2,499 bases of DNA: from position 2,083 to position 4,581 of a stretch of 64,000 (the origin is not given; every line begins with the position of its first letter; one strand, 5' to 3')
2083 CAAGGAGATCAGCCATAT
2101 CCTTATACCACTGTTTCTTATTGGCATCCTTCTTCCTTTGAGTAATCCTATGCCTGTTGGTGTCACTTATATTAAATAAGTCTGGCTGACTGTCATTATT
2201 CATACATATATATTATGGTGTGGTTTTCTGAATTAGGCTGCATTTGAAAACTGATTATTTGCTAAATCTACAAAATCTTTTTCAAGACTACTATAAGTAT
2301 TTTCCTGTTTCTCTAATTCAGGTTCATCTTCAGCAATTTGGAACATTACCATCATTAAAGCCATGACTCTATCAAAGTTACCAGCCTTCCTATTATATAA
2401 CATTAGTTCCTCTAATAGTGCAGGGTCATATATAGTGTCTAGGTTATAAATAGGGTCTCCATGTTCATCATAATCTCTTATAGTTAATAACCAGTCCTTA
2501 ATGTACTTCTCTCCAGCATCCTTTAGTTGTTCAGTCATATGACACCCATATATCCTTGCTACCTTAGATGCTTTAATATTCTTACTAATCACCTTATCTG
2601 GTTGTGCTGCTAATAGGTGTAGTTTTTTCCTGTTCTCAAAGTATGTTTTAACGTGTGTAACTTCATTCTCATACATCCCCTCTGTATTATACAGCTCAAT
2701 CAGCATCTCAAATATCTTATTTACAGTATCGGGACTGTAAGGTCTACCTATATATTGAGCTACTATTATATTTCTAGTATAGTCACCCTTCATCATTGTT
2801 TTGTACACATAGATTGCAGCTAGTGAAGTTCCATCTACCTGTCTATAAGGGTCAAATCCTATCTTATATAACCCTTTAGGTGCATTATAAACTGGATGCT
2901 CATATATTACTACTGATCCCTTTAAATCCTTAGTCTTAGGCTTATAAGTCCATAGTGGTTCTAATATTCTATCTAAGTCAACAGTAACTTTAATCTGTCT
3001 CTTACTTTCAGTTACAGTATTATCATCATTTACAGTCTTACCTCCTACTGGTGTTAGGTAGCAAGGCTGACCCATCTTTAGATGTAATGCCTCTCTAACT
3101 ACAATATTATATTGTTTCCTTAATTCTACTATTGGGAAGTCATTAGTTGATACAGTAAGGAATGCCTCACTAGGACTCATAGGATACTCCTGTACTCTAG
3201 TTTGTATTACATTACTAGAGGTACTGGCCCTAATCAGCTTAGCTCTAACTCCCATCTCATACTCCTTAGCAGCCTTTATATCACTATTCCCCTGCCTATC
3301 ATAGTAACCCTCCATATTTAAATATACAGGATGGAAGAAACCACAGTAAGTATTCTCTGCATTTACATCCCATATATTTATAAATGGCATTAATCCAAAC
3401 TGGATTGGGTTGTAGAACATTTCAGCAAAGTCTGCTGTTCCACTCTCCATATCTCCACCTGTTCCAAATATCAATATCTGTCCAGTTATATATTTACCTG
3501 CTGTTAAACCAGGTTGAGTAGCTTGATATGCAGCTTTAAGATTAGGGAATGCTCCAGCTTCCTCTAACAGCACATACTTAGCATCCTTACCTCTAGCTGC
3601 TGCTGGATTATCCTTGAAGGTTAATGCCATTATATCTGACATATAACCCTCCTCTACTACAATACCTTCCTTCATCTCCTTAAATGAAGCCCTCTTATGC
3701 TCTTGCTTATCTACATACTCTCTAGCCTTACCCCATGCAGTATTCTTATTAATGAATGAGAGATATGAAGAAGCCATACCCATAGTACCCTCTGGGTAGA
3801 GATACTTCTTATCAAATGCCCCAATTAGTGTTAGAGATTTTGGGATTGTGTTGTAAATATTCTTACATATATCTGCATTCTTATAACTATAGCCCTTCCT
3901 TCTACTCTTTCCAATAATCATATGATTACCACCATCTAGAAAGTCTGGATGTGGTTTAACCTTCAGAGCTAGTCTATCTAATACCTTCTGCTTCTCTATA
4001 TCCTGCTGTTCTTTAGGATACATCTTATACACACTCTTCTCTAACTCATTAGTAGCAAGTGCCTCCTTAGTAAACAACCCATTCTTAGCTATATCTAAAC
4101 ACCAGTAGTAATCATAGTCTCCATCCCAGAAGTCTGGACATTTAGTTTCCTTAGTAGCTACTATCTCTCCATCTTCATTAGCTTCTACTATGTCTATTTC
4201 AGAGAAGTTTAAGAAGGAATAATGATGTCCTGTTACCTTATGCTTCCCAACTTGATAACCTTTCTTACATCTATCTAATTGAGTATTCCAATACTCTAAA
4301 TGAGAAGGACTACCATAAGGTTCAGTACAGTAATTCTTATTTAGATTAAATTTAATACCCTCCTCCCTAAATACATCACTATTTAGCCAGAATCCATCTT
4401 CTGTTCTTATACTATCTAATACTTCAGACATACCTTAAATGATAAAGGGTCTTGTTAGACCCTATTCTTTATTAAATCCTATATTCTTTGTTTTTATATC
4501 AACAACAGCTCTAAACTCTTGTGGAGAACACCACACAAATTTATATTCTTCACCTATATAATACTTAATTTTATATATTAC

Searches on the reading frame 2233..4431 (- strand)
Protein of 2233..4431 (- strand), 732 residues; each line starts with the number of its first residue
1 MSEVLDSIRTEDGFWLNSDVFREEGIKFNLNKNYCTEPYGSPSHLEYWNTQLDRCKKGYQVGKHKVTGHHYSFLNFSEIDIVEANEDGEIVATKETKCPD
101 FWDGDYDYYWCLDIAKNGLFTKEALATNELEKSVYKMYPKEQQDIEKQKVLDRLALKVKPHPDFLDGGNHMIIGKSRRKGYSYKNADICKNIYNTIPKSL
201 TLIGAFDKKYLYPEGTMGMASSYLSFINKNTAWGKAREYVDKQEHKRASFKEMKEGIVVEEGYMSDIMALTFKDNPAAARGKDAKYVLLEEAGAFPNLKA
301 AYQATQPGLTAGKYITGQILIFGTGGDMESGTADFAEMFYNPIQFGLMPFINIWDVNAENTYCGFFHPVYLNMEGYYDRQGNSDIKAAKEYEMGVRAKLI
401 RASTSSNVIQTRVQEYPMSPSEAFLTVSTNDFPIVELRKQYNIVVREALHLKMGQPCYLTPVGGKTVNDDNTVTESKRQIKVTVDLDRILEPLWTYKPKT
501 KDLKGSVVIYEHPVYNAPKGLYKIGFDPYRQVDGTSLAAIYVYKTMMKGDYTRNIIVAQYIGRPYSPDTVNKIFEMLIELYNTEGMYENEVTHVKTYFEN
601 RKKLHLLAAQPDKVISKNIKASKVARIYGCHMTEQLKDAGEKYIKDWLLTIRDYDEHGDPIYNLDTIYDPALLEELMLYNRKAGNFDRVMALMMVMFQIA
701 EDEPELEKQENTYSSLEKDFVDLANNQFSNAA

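Call 13: search_protein_families(library=phrogs, proteins=[window:2233-4431:-], max_evalue=0.001)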
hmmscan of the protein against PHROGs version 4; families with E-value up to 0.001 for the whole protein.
window:2233-4431:- (732 aa): 1 family
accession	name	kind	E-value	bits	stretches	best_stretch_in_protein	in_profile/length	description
phrog_6681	-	head and packaging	6.7e-154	515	1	8-727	18-749/758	terminase large subunit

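Call 15: search_dna_similar(query=window:2233-4431:-, collection=phages, mode=protein, max_rows=25)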
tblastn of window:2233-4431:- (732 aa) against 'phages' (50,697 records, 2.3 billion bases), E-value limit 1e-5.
Records with a match: 159; places in all: 159; records where one place covers at least 80% of the query: 101.
Best place of each record, by identity: <60% 159.
By first word of the organism name: uncultured 57; Bacteroides 32; Flavobacterium 29; Cellulophaga 9; Bacteriophage 8; CrAssphage 7; Dulem 2; Azobacteroides 2; IAS 2; crAssphage 2; and 8 more.
By host as written in the record: - 76; Bacteroides intestinalis DSM 108646 25; Flavobacterium psychrophilum 950106-1/1 12; Bacteroides cellulosilyticus 4; Flavobacterium psychrophilum strain FPS-D10 3; Flavobacterium psychrophilum 020612-2/1 3; Homo sapiens 3; Flavobacterium psychrophilum FPS-D15 2; and 21 more.
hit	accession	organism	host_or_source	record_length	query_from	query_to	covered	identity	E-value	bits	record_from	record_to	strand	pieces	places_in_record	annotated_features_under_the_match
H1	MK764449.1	Flavobacterium phage FPSV-S29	Flavobacterium psychrophilum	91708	5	709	96%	50.1%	0e+0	682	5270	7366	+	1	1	hypothetical protein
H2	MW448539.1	Flavobacterium phage FPSV-D24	Flavobacterium psychrophilum strain ...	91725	5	709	96%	50.1%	0e+0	682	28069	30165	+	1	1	record has no annotation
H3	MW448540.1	Flavobacterium phage FPSV-D25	Flavobacterium psychrophilum strain ...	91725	5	709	96%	50.1%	0e+0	682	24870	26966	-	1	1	record has no annotation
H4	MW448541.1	Flavobacterium phage FPSV-D27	Flavobacterium psychrophilum strain ...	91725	5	709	96%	50.1%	0e+0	682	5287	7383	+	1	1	record has no annotation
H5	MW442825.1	Flavobacterium phage FPSV-D5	Flavobacterium psychrophilum FPS-D15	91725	5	709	96%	50.1%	0e+0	682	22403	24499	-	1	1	record has no annotation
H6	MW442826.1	Flavobacterium phage FPSV-D9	Flavobacterium psychrophilum FPS-D15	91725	5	709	96%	50.1%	0e+0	682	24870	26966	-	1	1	record has no annotation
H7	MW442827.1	Flavobacterium phage FPSV-D12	Flavobacterium psychrophilum FPS-D2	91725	5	709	96%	50.1%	0e+0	682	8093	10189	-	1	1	record has no annotation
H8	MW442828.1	Flavobacterium phage FPSV-D13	Flavobacterium psychrophilum FPS-D10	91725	5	709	96%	50.1%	0e+0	682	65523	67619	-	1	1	record has no annotation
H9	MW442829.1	Flavobacterium phage FPSV-D16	Flavobacterium psychrophilum FPS-D10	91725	5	709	96%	50.1%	0e+0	682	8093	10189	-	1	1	record has no annotation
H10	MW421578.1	Flavobacterium phage FPSV-D41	Flavobacterium psychrophilum strain ...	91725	5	709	96%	50.1%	0e+0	682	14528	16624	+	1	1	record has no annotation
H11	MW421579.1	Flavobacterium phage FPSV-D1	Flavobacterium psychrophilum strain ...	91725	5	709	96%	50.1%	0e+0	682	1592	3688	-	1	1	record has no annotation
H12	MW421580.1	Flavobacterium phage FPSV-D7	Flavobacterium psychrophilum strain ...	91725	5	709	96%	50.1%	0e+0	682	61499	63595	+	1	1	record has no annotation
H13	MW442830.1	Flavobacterium phage FPSV-D18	Flavobacterium psychrophilum FPS-D8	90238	5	709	96%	50.1%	0e+0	681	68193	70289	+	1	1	record has no annotation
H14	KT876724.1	Flavobacterium phage FpV4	Flavobacterium psychrophilum 950106-1/1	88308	5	701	95%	50.7%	0e+0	686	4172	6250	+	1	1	hypothetical protein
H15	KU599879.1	Flavobacterium phage Fpv3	Flavobacterium psychrophilum 950106-1/1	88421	5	701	95%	50.7%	0e+0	686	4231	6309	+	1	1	hypothetical protein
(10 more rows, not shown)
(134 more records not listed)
